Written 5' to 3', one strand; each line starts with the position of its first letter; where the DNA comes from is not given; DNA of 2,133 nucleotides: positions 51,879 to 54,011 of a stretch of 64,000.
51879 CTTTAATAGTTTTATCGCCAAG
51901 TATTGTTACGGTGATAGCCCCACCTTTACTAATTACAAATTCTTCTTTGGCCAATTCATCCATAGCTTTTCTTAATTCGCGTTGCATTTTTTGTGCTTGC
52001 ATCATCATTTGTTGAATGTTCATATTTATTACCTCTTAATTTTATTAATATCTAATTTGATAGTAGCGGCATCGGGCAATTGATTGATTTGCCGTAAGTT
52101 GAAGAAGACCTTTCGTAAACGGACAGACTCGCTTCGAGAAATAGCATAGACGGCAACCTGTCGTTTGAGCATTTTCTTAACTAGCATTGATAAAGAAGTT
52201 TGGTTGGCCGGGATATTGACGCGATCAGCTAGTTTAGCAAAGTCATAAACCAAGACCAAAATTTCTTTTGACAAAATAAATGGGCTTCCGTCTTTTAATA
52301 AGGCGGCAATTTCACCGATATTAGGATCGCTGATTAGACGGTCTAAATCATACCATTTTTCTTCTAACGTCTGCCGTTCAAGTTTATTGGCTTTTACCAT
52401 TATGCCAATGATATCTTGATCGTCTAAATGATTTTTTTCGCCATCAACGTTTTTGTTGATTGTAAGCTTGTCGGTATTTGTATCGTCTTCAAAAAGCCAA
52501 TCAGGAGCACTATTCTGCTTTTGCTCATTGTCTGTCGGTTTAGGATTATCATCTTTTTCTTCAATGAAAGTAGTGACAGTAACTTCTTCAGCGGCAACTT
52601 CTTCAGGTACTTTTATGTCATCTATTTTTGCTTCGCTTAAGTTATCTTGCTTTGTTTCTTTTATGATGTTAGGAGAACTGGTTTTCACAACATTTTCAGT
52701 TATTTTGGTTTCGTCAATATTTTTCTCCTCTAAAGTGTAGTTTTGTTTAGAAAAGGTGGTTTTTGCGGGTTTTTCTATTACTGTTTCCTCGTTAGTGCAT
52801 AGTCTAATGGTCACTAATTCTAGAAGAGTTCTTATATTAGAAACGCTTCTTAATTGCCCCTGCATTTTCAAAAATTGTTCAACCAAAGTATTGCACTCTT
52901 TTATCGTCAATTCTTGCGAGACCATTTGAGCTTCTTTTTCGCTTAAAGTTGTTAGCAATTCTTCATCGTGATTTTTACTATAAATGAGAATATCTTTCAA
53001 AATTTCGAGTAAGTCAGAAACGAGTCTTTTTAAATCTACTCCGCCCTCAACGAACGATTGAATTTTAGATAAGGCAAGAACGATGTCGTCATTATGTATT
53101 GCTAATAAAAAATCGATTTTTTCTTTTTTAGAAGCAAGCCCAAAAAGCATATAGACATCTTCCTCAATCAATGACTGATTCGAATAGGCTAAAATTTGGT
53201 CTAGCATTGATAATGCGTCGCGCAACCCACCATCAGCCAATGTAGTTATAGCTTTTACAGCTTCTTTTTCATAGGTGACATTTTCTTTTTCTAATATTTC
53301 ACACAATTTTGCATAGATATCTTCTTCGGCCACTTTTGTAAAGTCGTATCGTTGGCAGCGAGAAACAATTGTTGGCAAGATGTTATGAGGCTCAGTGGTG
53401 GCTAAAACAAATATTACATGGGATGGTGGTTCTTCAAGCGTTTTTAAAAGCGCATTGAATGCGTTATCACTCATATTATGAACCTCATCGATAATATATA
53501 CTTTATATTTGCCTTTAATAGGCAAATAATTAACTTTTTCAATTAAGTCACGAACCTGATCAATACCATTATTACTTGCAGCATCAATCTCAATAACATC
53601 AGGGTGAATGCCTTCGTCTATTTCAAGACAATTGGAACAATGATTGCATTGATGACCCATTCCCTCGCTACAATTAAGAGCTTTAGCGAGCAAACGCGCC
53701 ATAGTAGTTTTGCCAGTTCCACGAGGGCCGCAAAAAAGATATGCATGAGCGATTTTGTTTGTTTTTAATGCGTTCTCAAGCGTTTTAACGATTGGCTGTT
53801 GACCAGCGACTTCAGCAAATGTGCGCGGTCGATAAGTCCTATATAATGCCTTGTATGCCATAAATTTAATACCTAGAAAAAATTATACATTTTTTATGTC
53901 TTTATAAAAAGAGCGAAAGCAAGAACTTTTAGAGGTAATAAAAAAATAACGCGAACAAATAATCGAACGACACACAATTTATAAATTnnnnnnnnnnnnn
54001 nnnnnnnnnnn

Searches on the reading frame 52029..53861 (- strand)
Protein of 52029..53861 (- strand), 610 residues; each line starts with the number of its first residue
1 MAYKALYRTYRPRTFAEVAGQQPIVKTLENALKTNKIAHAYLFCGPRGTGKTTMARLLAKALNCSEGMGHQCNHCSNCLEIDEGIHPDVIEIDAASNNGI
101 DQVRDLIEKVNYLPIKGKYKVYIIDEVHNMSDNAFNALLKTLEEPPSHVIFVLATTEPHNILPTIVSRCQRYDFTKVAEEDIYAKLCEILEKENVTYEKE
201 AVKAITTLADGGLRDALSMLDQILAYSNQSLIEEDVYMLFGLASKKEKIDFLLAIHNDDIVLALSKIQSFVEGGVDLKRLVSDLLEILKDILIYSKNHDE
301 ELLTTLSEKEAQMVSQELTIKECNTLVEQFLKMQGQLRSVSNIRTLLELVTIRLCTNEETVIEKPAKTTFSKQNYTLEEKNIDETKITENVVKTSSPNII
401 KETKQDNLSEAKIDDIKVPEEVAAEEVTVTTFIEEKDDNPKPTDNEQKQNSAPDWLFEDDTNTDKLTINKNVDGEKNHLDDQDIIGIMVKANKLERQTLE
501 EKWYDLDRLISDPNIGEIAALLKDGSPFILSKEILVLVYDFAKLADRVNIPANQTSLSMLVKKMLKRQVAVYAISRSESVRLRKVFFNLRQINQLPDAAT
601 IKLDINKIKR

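Call 53: search_protein_families(library=ncbifam, proteins=[window:52029-53861:-], max_evalue=1e-10)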
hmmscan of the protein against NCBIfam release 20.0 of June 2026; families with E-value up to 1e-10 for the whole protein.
window:52029-53861:- (610 aa): 65 families (the best 25 are shown)
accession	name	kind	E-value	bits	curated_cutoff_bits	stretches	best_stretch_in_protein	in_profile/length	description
NF004046.1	PRK05563.1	equivalog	8.1e-150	500.4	400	1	2-430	1-426/567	DNA polymerase III subunit gamma/tau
TIGR02397.1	dnaX_nterm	equivalog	2.9e-132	441.2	250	1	3-355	1-355/355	DNA polymerase III subunit gamma/tau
NF011512.0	PRK14950.1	equivalog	5.6e-130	435.2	593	1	1-584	1-552/585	DNA polymerase III subunits gamma and tau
NF011510.0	PRK14948.1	equivalog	1.1e-118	397.7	593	1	1-431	3-427/640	DNA polymerase III subunit gamma/tau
NF005942.0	PRK07994.1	equivalog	8.5e-117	391.8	613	1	1-464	1-466/655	DNA polymerase III subunit gamma/tau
NF011526.0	PRK14965.1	equivalog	1.1e-116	391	670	1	1-458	1-416/578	DNA polymerase III subunits gamma and tau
NF004549.0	PRK05896.1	equivalog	3.1e-115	386.3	578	1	4-608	4-617/642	DNA polymerase III subunits gamma and tau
NF011514.0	PRK14953.1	equivalog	2.1e-111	373.3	536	1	1-451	1-443/488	DNA polymerase III subunits gamma and tau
NF006585.0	PRK09111.1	equivalog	9.9e-111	371.3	604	1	2-430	26-463/616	DNA polymerase III subunit gamma/tau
NF004962.0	PRK06305.1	equivalog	2.1e-105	353.6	559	1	2-434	3-427/465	DNA polymerase III subunits gamma and tau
NF011531.0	PRK14971.1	equivalog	5.2e-105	352.5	685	1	8-549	9-551/614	DNA polymerase III subunit gamma/tau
NF011523.0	PRK14962.1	equivalog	3.8e-104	349.1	576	1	4-391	2-369/474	DNA polymerase III subunits gamma and tau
NF011524.0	PRK14963.1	equivalog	4.5e-99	333.2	601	1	5-292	3-289/647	DNA polymerase III subunits gamma and tau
NF005173.0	PRK06647.1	equivalog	3.8e-96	323.2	623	1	2-471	2-470/568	DNA polymerase III subunits gamma and tau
NF005846.3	PRK07764.1-6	equivalog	6.2e-93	313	625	1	5-353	1-358/628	DNA polymerase III subunit gamma and tau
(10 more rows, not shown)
